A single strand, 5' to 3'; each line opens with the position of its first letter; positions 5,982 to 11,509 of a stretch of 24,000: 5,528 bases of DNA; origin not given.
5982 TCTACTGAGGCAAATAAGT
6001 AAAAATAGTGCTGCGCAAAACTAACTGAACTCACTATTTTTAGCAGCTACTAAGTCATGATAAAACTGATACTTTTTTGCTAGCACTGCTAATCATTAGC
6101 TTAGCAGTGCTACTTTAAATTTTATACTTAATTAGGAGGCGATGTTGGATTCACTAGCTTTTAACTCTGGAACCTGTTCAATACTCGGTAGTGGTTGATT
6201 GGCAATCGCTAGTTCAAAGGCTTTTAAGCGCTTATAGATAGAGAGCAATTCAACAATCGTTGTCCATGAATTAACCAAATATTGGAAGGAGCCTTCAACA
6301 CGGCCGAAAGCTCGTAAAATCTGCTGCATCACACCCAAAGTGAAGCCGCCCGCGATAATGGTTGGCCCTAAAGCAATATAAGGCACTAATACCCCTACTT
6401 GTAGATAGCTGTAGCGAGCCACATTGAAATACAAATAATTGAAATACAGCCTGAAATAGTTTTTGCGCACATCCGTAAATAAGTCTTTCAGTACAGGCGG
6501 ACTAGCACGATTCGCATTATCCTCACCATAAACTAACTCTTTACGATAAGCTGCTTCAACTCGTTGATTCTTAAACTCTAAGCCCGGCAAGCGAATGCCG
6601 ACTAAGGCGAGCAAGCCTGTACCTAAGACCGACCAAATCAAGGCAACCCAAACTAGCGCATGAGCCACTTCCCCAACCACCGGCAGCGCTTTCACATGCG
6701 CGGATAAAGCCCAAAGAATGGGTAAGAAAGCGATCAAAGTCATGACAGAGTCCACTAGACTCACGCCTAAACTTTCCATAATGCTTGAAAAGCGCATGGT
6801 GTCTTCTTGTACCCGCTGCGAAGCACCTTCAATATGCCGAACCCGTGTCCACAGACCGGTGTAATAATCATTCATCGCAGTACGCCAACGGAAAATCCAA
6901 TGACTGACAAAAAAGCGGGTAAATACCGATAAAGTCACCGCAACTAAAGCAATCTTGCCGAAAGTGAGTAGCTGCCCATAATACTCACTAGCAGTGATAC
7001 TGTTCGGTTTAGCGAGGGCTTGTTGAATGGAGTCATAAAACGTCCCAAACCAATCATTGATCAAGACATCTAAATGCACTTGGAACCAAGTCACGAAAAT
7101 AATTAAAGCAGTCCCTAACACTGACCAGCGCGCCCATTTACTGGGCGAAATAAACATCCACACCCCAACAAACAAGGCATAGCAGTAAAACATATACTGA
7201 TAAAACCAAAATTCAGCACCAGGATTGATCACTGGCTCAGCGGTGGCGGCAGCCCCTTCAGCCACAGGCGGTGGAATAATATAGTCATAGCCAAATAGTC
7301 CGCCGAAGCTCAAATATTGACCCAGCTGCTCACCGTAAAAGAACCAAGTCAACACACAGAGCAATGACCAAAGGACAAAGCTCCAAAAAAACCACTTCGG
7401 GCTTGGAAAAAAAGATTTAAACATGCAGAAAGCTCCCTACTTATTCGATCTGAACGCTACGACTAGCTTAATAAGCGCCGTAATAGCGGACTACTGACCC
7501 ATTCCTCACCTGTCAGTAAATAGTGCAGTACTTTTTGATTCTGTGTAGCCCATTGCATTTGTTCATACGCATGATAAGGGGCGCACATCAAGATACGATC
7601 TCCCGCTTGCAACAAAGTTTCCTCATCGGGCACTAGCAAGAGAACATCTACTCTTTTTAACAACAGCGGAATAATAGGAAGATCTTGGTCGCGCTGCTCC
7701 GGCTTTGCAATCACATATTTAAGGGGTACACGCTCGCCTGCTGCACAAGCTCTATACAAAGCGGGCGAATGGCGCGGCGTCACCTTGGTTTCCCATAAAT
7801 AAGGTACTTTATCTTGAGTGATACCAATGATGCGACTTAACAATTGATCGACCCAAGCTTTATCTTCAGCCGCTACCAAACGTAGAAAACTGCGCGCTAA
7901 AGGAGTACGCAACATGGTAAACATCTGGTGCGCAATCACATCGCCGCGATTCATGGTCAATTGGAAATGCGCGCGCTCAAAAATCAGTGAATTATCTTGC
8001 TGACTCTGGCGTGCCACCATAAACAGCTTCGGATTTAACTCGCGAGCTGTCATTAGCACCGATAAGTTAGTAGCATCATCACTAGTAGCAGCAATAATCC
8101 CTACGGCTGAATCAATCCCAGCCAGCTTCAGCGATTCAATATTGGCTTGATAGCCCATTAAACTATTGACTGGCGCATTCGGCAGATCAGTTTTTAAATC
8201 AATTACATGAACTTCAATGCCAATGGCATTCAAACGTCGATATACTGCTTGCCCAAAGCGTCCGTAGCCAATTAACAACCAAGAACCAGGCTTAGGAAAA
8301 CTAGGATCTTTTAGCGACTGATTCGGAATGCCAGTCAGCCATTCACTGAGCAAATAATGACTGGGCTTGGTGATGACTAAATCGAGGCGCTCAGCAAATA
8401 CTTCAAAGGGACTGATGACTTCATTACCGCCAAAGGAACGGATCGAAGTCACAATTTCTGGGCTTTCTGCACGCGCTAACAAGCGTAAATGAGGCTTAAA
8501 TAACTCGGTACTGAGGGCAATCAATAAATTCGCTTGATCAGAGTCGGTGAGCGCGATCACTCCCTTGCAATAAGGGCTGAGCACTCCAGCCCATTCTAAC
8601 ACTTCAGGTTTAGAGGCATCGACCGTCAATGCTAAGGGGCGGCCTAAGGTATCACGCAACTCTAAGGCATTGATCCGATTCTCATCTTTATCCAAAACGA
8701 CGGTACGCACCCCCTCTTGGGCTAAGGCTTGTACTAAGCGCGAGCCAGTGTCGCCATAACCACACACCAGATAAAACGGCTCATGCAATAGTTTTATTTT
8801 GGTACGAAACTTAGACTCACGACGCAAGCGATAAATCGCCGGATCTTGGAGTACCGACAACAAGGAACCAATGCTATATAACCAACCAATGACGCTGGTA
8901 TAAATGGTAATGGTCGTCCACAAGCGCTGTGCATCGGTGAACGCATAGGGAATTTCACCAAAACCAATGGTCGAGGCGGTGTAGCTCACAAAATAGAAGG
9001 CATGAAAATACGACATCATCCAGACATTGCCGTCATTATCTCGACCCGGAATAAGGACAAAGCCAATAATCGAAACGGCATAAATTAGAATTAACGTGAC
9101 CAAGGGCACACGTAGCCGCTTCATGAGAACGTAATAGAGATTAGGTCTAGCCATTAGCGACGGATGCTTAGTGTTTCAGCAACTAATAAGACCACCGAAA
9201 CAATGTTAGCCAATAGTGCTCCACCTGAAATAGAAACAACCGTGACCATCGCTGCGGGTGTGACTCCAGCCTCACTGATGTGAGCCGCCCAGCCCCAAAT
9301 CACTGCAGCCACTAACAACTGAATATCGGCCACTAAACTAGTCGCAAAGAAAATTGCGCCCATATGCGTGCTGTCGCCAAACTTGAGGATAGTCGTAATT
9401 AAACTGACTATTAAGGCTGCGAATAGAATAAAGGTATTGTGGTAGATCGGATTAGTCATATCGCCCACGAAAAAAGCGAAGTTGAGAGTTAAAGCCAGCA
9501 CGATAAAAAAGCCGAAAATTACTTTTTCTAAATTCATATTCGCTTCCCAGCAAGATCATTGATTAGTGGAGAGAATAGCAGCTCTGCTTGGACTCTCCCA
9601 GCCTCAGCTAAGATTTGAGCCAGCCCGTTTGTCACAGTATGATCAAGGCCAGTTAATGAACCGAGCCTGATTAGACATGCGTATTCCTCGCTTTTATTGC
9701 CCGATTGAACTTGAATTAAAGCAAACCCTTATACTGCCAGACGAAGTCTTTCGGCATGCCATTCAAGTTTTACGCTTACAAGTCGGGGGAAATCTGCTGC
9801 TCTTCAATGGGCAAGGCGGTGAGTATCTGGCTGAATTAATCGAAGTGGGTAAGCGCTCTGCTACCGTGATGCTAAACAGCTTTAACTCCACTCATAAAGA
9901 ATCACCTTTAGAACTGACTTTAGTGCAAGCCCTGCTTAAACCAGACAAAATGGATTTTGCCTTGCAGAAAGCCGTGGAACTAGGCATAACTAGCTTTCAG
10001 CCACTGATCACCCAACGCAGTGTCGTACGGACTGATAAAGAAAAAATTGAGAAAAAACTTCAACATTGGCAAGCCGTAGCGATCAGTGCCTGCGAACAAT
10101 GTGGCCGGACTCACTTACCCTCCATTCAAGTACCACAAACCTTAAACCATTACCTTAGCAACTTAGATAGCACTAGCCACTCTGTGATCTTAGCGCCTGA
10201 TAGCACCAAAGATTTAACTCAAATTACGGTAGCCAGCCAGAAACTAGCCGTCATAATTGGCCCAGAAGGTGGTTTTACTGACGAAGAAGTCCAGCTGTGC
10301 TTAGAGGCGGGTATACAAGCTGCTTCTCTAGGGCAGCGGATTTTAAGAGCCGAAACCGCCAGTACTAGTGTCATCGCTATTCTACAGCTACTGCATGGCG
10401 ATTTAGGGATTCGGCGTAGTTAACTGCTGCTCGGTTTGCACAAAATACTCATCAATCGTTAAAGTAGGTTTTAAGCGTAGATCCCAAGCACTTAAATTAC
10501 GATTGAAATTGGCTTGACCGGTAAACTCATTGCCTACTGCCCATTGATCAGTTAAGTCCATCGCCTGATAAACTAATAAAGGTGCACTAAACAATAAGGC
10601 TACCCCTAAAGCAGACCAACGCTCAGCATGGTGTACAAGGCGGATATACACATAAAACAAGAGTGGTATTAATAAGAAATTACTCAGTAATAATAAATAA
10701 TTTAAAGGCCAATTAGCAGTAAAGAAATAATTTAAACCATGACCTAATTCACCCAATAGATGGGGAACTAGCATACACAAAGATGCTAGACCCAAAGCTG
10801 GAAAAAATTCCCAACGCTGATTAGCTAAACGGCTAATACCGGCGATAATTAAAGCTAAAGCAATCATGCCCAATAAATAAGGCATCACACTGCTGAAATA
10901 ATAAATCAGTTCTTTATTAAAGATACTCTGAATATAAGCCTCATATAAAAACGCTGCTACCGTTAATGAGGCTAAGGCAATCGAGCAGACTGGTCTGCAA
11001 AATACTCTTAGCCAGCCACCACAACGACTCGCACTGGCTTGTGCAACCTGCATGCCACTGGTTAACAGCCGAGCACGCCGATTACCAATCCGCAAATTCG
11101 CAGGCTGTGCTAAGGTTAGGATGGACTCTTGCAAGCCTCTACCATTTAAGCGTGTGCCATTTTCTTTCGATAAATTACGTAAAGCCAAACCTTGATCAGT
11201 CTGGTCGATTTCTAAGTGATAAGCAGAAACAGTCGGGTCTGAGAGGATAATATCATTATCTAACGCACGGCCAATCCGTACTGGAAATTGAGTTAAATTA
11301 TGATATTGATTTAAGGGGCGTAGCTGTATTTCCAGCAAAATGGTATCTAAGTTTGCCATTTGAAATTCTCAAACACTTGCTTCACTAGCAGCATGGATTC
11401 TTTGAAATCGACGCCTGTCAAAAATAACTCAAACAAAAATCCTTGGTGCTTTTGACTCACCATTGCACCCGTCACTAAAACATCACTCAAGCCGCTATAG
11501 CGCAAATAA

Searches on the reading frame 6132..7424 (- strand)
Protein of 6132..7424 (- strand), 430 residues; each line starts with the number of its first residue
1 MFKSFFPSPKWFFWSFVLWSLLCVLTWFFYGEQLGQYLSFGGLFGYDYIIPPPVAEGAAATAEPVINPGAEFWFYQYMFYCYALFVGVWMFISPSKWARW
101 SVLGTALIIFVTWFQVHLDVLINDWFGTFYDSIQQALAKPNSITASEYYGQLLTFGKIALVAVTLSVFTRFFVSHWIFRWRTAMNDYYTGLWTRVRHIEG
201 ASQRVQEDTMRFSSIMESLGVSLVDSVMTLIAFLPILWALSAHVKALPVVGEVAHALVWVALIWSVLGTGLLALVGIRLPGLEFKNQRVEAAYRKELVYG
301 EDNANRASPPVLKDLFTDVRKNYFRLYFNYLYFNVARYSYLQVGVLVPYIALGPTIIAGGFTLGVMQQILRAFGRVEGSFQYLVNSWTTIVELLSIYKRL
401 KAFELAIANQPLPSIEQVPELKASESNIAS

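Call 60: search_protein_families(library=pfam, proteins=[window:6132-7424:-], max_evalue=0.00001)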
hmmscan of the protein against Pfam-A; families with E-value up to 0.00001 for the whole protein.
window:6132-7424:- (430 aa): 2 families
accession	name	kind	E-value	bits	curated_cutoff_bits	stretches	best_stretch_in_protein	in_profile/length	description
PF05992.17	SbmA_BacA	-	1.6e-153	511.2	24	1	95-407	2-314/315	SbmA/BacA-like family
PF06472.20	ABC_membrane_2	-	3.9e-13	49.9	24.4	1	105-299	17-202/269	ABC transporter transmembrane region 2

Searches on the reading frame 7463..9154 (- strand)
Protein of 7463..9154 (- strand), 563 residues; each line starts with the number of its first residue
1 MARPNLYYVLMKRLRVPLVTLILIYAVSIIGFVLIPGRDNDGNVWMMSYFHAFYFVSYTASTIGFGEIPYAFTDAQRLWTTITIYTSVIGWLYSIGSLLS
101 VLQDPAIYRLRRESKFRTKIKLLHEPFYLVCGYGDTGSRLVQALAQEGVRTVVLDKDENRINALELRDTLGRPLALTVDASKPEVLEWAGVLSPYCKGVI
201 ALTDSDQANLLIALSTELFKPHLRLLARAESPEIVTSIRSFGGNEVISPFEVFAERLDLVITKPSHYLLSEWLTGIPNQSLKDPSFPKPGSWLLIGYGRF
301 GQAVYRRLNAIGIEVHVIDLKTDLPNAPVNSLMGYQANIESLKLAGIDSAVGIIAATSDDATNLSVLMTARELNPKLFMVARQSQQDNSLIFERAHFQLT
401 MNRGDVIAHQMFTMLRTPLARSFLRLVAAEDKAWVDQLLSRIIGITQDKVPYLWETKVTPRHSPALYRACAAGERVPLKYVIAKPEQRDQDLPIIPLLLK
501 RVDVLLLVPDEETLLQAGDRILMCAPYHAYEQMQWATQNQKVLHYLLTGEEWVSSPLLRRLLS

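Call 60: search_protein_families(library=pfam, proteins=[window:7463-9154:-], max_evalue=0.00001)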
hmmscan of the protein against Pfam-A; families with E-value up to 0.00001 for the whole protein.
window:7463-9154:- (563 aa): 2 families
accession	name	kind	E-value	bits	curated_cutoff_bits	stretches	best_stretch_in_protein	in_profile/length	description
PF02254.24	TrkA_N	-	2.3e-40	138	23.8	2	128-249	1-116/116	TrkA-N domain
PF07885.22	Ion_trans_2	-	9e-08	32.3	22.5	1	20-103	2-78/79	Ion channel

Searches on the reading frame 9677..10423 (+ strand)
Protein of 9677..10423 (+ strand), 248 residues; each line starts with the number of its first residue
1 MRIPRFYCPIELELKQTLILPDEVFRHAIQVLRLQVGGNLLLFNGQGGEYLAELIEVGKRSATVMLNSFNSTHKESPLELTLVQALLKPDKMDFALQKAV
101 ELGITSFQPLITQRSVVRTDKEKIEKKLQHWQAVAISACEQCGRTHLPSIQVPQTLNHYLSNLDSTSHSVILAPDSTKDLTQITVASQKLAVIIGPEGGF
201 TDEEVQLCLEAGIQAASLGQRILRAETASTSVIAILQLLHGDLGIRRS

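Call 60: search_protein_families(library=pfam, proteins=[window:9677-10423:+], max_evalue=0.00001)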
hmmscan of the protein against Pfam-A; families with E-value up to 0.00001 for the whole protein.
window:9677-10423:+ (248 aa): 2 families
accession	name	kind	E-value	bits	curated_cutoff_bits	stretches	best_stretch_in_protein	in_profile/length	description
PF04452.19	Methyltrans_RNA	-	2.3e-55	187.1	23.9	1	74-237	1-165/165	RNA methyltransferase domain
PF20260.4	PUA_4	-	1.4e-13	51.2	23.9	1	20-64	1-45/48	RNA methyltransferase PUA domain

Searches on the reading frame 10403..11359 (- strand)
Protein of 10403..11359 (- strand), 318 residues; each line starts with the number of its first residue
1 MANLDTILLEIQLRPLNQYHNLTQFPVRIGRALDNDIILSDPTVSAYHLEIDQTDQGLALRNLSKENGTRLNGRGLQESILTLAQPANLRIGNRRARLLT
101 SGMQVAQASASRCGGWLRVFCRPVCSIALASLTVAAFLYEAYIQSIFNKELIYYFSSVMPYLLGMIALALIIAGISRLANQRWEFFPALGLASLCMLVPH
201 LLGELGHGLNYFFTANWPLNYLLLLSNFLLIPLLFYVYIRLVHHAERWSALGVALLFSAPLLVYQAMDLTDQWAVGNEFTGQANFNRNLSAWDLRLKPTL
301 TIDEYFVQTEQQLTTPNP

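Call 60: search_protein_families(library=pfam, proteins=[window:10403-11359:-], max_evalue=0.00001)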
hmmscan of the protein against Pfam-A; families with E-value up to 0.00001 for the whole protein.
window:10403-11359:- (318 aa): 2 families
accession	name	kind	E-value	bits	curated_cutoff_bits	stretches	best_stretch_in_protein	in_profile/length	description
PF16697.10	Yop-YscD_cpl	-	6.1e-12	46.1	33.2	1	20-95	12-87/94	Inner membrane component of T3SS, cytoplasmic domain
PF00498.31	FHA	-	1.7e-11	44.8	20.7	1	27-78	1-53/67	FHA domain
